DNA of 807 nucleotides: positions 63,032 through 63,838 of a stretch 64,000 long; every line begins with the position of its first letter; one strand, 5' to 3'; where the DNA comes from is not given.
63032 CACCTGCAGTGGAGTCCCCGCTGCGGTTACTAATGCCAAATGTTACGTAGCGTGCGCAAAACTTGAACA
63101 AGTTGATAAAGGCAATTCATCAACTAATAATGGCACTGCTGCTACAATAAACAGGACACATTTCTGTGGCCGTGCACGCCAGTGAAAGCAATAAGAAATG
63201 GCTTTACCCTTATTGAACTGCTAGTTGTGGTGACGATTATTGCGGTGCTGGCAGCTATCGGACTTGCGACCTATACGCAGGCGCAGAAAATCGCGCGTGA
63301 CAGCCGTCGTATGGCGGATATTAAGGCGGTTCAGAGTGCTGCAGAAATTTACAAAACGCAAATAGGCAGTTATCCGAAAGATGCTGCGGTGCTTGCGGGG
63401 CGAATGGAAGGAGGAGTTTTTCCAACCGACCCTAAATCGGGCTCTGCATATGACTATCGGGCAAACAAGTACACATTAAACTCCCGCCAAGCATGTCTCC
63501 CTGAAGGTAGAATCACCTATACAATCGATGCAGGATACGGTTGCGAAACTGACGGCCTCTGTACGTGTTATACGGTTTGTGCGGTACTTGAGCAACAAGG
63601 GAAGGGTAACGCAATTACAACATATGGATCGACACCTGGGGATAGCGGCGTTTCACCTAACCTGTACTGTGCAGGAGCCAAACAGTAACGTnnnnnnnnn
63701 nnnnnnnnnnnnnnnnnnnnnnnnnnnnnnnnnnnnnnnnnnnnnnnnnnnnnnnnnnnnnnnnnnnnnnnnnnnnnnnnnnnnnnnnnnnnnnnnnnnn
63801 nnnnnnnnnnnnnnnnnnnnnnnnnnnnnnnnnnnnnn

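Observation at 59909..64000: Tandem array of at least seven type IV pilin-like paralogues downstream of pilB-pilT-pilC-pilD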

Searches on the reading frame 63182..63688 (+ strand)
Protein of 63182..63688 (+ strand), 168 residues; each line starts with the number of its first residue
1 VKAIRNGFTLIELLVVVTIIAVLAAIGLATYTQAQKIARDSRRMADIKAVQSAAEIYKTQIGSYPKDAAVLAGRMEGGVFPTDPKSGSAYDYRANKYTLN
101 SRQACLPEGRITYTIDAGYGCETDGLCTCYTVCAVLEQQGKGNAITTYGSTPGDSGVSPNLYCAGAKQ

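Call 7: search_protein_families(library=pfam, proteins=[window:63182-63688:+], max_evalue=0.01)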
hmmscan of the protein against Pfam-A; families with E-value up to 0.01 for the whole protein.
window:63182-63688:+ (168 aa): 1 family
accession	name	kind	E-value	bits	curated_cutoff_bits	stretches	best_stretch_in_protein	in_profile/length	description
PF07963.17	N_methyl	-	8e-08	32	21.2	1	5-27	4-26/27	Prokaryotic N-terminal methylation motif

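Call 8: search_protein_families(library=ncbifam, proteins=[window:63182-63688:+], max_evalue=0.01)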
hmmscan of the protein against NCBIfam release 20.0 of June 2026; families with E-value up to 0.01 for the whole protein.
window:63182-63688:+ (168 aa): 13 families
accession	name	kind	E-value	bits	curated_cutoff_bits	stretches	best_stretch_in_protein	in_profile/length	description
TIGR01710.1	typeII_sec_gspG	equivalog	7e-12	45.5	88.85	1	7-73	2-68/134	type II secretion system major pseudopilin GspG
TIGR02532.1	IV_pilin_GFxxxE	domain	8.7e-09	34.9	16.3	1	5-28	1-24/24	prepilin-type N-terminal cleavage/methylation domain-containing protein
NF007862.0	PRK10574.1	equivalog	6.3e-08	32.9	138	1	5-36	4-35/145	prepilin peptidase-dependent pilin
NF041775.1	typeIV_PilA_Myxo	equivalog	1e-07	32.1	400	1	6-65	11-70/214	type IV pilin protein PilA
NF040999.1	pilin_ComGC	equivalog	1.4e-07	31.6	75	1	6-66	2-62/84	competence type IV pilus major pilin ComGC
TIGR01708.2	typeII_sec_gspH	equivalog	3.8e-07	30.3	80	1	6-62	2-62/169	type II secretion system minor pseudopilin GspH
TIGR02596.1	TIGR02596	subfamily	1.8e-06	28.2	70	1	8-46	1-42/196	Verru_Chthon cassette protein D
NF007800.0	PRK10506.1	equivalog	2e-06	27.7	158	1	5-43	8-49/163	prepilin peptidase-dependent protein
NF041013.1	T4P_ComGE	equivalog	0.00033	20.7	49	1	6-58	4-57/83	competence type IV pilus minor pilin ComGE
TIGR02599.1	TIGR02599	subfamily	0.00045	19.6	256.5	1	7-45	1-40/361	Verru_Chthon cassette protein C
NF040982.1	ComGD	equivalog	0.0013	19.1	70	1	6-36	2-32/139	competence type IV pilus minor pilin ComGD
TIGR01711.1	gspJ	equivalog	0.0025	17.6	64.85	1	7-40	2-32/192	type II secretion system minor pseudopilin GspJ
TIGR01707.1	gspI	equivalog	0.0099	16.4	44.35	0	7-33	1-27/101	type II secretion system minor pseudopilin GspI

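Call 14: find_encoding_contigs(protein=window:63182-63688:+, flank=10000, max_places=6)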
Protein window:63182-63688:+ (168 aa): 1 contig read that carries it; 1 place shown.
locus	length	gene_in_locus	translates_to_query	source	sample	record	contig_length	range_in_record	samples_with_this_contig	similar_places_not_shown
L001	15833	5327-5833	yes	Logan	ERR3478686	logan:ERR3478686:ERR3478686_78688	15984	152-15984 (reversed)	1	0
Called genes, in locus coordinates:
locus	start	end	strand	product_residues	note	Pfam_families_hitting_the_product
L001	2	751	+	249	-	?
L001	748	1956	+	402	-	PF28597:T2SSF_N, PF00482:T2SSF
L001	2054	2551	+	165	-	PF07963:N_methyl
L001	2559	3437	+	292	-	PF06750:A24_N_bact, PF01478:Peptidase_A24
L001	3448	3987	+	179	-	-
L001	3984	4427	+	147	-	PF07963:N_methyl (weak)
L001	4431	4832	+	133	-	PF07963:N_methyl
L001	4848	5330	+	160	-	PF07963:N_methyl (weak)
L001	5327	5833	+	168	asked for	PF07963:N_methyl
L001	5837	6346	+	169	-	PF07963:N_methyl (weak)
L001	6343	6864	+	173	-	PF07963:N_methyl (weak)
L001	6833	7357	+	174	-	-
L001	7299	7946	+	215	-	-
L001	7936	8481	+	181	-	PF07963:N_methyl (weak)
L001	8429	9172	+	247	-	-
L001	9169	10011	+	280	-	-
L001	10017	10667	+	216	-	PF07963:N_methyl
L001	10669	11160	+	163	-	PF07963:N_methyl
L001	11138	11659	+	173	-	PF07963:N_methyl, PF08334:T2SSG (faint)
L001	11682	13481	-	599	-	-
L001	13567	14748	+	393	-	PF02366:PMT, PF13231:PMT_2, PF16192:PMT_4TMC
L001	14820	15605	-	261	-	-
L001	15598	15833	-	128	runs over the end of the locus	?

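Call 20: search_protein_families(library=pfam, proteins=[L001:5837-6346:+, L001:6343-6864:+, L001:6833-7357:+, L001:7299-7946:+, L001:7936-8481:+, L001:8429-9172:+, L001:9169-10011:+, L001:10017-10667:+, L001:10669-11160:+, L001:11138-11659:+], max_evalue=0.1)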
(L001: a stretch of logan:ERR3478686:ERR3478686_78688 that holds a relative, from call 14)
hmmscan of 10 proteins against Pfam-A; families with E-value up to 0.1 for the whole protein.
L001:5837-6346:+ (169 aa): 2 families
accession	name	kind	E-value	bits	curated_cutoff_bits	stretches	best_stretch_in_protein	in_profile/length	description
PF07963.17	N_methyl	-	2e-06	27.6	21.2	1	2-22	5-25/27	Prokaryotic N-terminal methylation motif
PF08334.16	T2SSG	-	0.016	15.7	21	1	41-112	16-79/108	Type II secretion system (T2SS), protein G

L001:6343-6864:+ (173 aa): 1 family
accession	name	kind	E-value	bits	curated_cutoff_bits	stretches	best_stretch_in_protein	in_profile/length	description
PF07963.17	N_methyl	-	1.8e-07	30.8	21.2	1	5-26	4-25/27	Prokaryotic N-terminal methylation motif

L001:6833-7357:+ (174 aa): 1 family
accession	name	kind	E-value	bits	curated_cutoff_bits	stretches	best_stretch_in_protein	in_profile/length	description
PF07963.17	N_methyl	-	0.00094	19.1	21.2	1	21-39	8-26/27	Prokaryotic N-terminal methylation motif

L001:7299-7946:+ (215 aa): 1 family
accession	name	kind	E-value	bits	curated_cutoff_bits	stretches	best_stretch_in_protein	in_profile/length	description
PF07963.17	N_methyl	-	6.1e-05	22.9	21.2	1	20-41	5-26/27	Prokaryotic N-terminal methylation motif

L001:7936-8481:+ (181 aa): 3 families
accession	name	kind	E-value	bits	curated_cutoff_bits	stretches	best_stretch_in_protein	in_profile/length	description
PF07963.17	N_methyl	-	1.8e-05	24.5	21.2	1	16-41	1-26/27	Prokaryotic N-terminal methylation motif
PF04964.19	Flp_Fap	-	0.0062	16.8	32.2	0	19-45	5-32/46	Flp/Fap pilin component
PF07675.18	Cleaved_Adhesin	-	0.0099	16.3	21.4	1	98-171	28-105/174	Cleaved Adhesin Domain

L001:8429-9172:+ (247 aa): 2 families
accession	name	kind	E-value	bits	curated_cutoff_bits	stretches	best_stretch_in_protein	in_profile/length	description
PF07963.17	N_methyl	-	0.0005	20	21.2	1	18-38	5-25/27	Prokaryotic N-terminal methylation motif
PF20456.3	DUF6709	-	0.062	12.7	27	1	10-72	173-235/339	Family of unknown function (DUF6709)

L001:9169-10011:+ (280 aa): 1 family
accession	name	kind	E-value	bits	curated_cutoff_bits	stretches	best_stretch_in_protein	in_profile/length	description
PF14341.11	PilX_N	-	0.00098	19.5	25.5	1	5-55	1-51/51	PilX N-terminal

L001:10017-10667:+ (216 aa): 2 families
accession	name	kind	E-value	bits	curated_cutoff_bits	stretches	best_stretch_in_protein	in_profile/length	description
PF07963.17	N_methyl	-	9.5e-08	31.8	21.2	1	6-27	5-26/27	Prokaryotic N-terminal methylation motif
PF08334.16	T2SSG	-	0.012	16.1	21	1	34-85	5-56/108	Type II secretion system (T2SS), protein G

L001:10669-11160:+ (163 aa): 3 families
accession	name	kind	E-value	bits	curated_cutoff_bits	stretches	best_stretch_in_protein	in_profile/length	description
PF07963.17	N_methyl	-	4.5e-08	32.8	21.2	1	1-26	1-26/27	Prokaryotic N-terminal methylation motif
PF08334.16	T2SSG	-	0.00039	20.9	21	1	34-94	6-70/108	Type II secretion system (T2SS), protein G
PF16732.10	ComP_DUS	-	0.0095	17.2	27.3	1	32-76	5-37/87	Type IV minor pilin ComP, DNA uptake sequence receptor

L001:11138-11659:+ (173 aa): 3 families
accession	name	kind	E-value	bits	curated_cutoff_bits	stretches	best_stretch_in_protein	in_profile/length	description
PF07963.17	N_methyl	-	5.3e-09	35.7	21.2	1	13-35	4-26/27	Prokaryotic N-terminal methylation motif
PF08334.16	T2SSG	-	2.7e-05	24.6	21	1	43-89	6-52/108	Type II secretion system (T2SS), protein G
PF22367.1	FlgE_3rd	-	0.092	13.4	27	0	20-48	44-72/121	Flagellar hook protein FlgE, third domain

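Call 21: search_protein_families(library=ncbifam, proteins=[L001:5837-6346:+, L001:6343-6864:+, L001:6833-7357:+, L001:7299-7946:+, L001:7936-8481:+, L001:8429-9172:+, L001:9169-10011:+, L001:10017-10667:+, L001:10669-11160:+, L001:11138-11659:+], max_evalue=0.001)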
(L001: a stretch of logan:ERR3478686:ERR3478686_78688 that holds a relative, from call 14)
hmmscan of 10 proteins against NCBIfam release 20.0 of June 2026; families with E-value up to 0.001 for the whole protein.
L001:5837-6346:+ (169 aa): 9 families
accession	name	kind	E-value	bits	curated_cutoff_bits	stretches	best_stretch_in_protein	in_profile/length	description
TIGR01710.1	typeII_sec_gspG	equivalog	2.2e-10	40.7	88.85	1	2-109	1-101/134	type II secretion system major pseudopilin GspG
TIGR02532.1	IV_pilin_GFxxxE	domain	7.4e-07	28.7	16.3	1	2-23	2-23/24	prepilin-type N-terminal cleavage/methylation domain-containing protein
TIGR01708.2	typeII_sec_gspH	equivalog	2.3e-06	27.7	80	1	2-31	2-31/169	type II secretion system minor pseudopilin GspH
NF007862.0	PRK10574.1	equivalog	2.4e-06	27.7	138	1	2-32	5-36/145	prepilin peptidase-dependent pilin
NF007800.0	PRK10506.1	equivalog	5.5e-06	26.3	158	1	2-43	9-50/163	prepilin peptidase-dependent protein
NF041775.1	typeIV_PilA_Myxo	equivalog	1.1e-05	25.5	400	1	2-70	11-80/214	type IV pilin protein PilA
NF040999.1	pilin_ComGC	equivalog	1.5e-05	25.1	75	1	2-57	2-57/84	competence type IV pilus major pilin ComGC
TIGR02596.1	TIGR02596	subfamily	8.8e-05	22.7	70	1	4-57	1-55/196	Verru_Chthon cassette protein D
TIGR02599.1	TIGR02599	subfamily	0.00087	18.6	256.5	0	3-51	1-50/361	Verru_Chthon cassette protein C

L001:6343-6864:+ (173 aa): 9 families
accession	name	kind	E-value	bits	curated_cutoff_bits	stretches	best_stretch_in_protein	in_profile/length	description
TIGR01710.1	typeII_sec_gspG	equivalog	1.4e-07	31.6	88.85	1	6-69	1-64/134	type II secretion system major pseudopilin GspG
TIGR01708.2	typeII_sec_gspH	equivalog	4.6e-07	30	80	1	6-56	2-55/169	type II secretion system minor pseudopilin GspH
TIGR02532.1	IV_pilin_GFxxxE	domain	8.6e-07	28.6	16.3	1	6-27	2-23/24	prepilin-type N-terminal cleavage/methylation domain-containing protein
TIGR02596.1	TIGR02596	subfamily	1.1e-05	25.6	70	1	8-56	1-52/196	Verru_Chthon cassette protein D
NF007800.0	PRK10506.1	equivalog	1.4e-05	24.9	158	1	4-38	7-41/163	prepilin peptidase-dependent protein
NF041013.1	T4P_ComGE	equivalog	0.00013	22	49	1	4-51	2-49/83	competence type IV pilus minor pilin ComGE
NF041775.1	typeIV_PilA_Myxo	equivalog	0.00018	21.5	400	1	3-64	8-69/214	type IV pilin protein PilA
NF038304.1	EPS_HpsC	equivalog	0.00037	20.1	200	1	5-32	20-46/318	hormogonium polysaccharide secretion pseudopilin HpsC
NF007862.0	PRK10574.1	equivalog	0.00047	20.3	138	1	5-36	4-36/145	prepilin peptidase-dependent pilin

L001:6833-7357:+ (174 aa): 2 families
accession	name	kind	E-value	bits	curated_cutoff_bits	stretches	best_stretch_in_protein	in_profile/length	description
TIGR01710.1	typeII_sec_gspG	equivalog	4.1e-07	30.1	88.85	1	19-152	2-120/134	type II secretion system major pseudopilin GspG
TIGR01708.2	typeII_sec_gspH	equivalog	6.5e-05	23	80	1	19-51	3-35/169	type II secretion system minor pseudopilin GspH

L001:7299-7946:+ (215 aa): 6 families
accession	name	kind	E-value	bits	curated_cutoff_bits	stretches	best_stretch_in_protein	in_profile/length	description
TIGR01708.2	typeII_sec_gspH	equivalog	1.9e-09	37.8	80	1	20-73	2-55/169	type II secretion system minor pseudopilin GspH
NF040982.1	ComGD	equivalog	1.7e-07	31.7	70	1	20-76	2-58/139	competence type IV pilus minor pilin ComGD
NF041002.1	pilin_ComGF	equivalog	0.00042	20.5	80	1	20-69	2-51/139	competence type IV pilus minor pilin ComGF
NF007800.0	PRK10506.1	equivalog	0.00049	19.9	158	1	20-73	9-62/163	prepilin peptidase-dependent protein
TIGR01710.1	typeII_sec_gspG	equivalog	0.00075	19.5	88.85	0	21-63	2-44/134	type II secretion system major pseudopilin GspG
NF047827.1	T3SSXpsH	equivalog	0.00078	19.2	160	0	21-75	2-56/145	type II secretion system protein XpsH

L001:7936-8481:+ (181 aa): 3 families
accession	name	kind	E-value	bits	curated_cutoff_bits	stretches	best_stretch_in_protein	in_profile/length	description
TIGR02523.1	type_IV_pilV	equivalog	1.2e-05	25.8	52.2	1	20-149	2-121/139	type IV pilus modification protein PilV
NF047828.1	T3SSXpsI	equivalog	0.00013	22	150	1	19-70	1-52/132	type II secretion system protein XpsI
TIGR01707.1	gspI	equivalog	0.00059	20.3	44.35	0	21-66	1-46/101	type II secretion system minor pseudopilin GspI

L001:8429-9172:+ (247 aa): 1 family
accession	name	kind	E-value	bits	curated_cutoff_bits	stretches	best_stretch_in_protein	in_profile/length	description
NF040982.1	ComGD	equivalog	0.00031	21.2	70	1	17-64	1-48/139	competence type IV pilus minor pilin ComGD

L001:9169-10011:+ (280 aa): 0 families

L001:10017-10667:+ (216 aa): 9 families
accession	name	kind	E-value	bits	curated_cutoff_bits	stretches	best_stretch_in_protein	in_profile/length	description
TIGR01710.1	typeII_sec_gspG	equivalog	1e-08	35.3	88.85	1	6-80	1-75/134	type II secretion system major pseudopilin GspG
TIGR02532.1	IV_pilin_GFxxxE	domain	7.4e-08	31.9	16.3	1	6-28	2-24/24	prepilin-type N-terminal cleavage/methylation domain-containing protein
NF041775.1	typeIV_PilA_Myxo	equivalog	1.9e-06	28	400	1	6-199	11-196/214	type IV pilin protein PilA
NF007862.0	PRK10574.1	equivalog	3.7e-06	27.1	138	1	6-35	5-34/145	prepilin peptidase-dependent pilin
TIGR02599.1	TIGR02599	subfamily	7.6e-06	25.4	256.5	1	7-45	1-39/361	Verru_Chthon cassette protein C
NF041013.1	T4P_ComGE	equivalog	5.9e-05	23.1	49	1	6-57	4-56/83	competence type IV pilus minor pilin ComGE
NF007800.0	PRK10506.1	equivalog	6.9e-05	22.7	158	1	6-40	9-43/163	prepilin peptidase-dependent protein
TIGR01708.2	typeII_sec_gspH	equivalog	0.00015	21.8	80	1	6-46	2-42/169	type II secretion system minor pseudopilin GspH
TIGR01711.1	gspJ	equivalog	0.00027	20.8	64.85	1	6-55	1-51/192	type II secretion system minor pseudopilin GspJ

L001:10669-11160:+ (163 aa): 10 families
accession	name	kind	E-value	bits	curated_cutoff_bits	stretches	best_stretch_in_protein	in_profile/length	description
TIGR01710.1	typeII_sec_gspG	equivalog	3.1e-12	46.7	88.85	1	5-95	1-96/134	type II secretion system major pseudopilin GspG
NF007862.0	PRK10574.1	equivalog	1.3e-09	38.4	138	1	1-33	1-33/145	prepilin peptidase-dependent pilin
NF041775.1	typeIV_PilA_Myxo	equivalog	2.8e-09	37.3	400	1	3-65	9-71/214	type IV pilin protein PilA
TIGR02532.1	IV_pilin_GFxxxE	domain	1.5e-07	30.9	16.3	1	5-27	2-24/24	prepilin-type N-terminal cleavage/methylation domain-containing protein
NF007800.0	PRK10506.1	equivalog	8.7e-07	28.9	158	1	1-53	5-57/163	prepilin peptidase-dependent protein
TIGR01708.2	typeII_sec_gspH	equivalog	1.2e-06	28.6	80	1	5-38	2-35/169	type II secretion system minor pseudopilin GspH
NF040999.1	pilin_ComGC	equivalog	1.3e-06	28.5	75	1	5-70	2-67/84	competence type IV pilus major pilin ComGC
NF041013.1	T4P_ComGE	equivalog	2.4e-06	27.6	49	1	2-56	1-56/83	competence type IV pilus minor pilin ComGE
TIGR02599.1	TIGR02599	subfamily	0.00029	20.2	256.5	1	6-45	1-40/361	Verru_Chthon cassette protein C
TIGR02596.1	TIGR02596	subfamily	0.00068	19.8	70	1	7-38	1-32/196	Verru_Chthon cassette protein D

L001:11138-11659:+ (173 aa): 9 families
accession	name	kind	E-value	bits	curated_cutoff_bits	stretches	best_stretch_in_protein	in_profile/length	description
TIGR01710.1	typeII_sec_gspG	equivalog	2.5e-12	47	88.85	1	14-76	1-63/134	type II secretion system major pseudopilin GspG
TIGR02532.1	IV_pilin_GFxxxE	domain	1.9e-09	36.9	16.3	1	14-36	2-24/24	prepilin-type N-terminal cleavage/methylation domain-containing protein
TIGR01708.2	typeII_sec_gspH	equivalog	8.5e-08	32.4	80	1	13-65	1-50/169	type II secretion system minor pseudopilin GspH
NF007862.0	PRK10574.1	equivalog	8.7e-08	32.4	138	1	12-68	3-59/145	prepilin peptidase-dependent pilin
NF041775.1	typeIV_PilA_Myxo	equivalog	5.4e-07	29.8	400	1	12-64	9-61/214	type IV pilin protein PilA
NF007800.0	PRK10506.1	equivalog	1.8e-06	27.9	158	1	12-63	7-58/163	prepilin peptidase-dependent protein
TIGR01711.1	gspJ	equivalog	1.3e-05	25.1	64.85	1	14-64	1-52/192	type II secretion system minor pseudopilin GspJ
NF041013.1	T4P_ComGE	equivalog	8.6e-05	22.6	49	1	14-68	4-59/83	competence type IV pilus minor pilin ComGE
TIGR02596.1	TIGR02596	subfamily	0.00082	19.5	70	0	16-61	1-47/196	Verru_Chthon cassette protein D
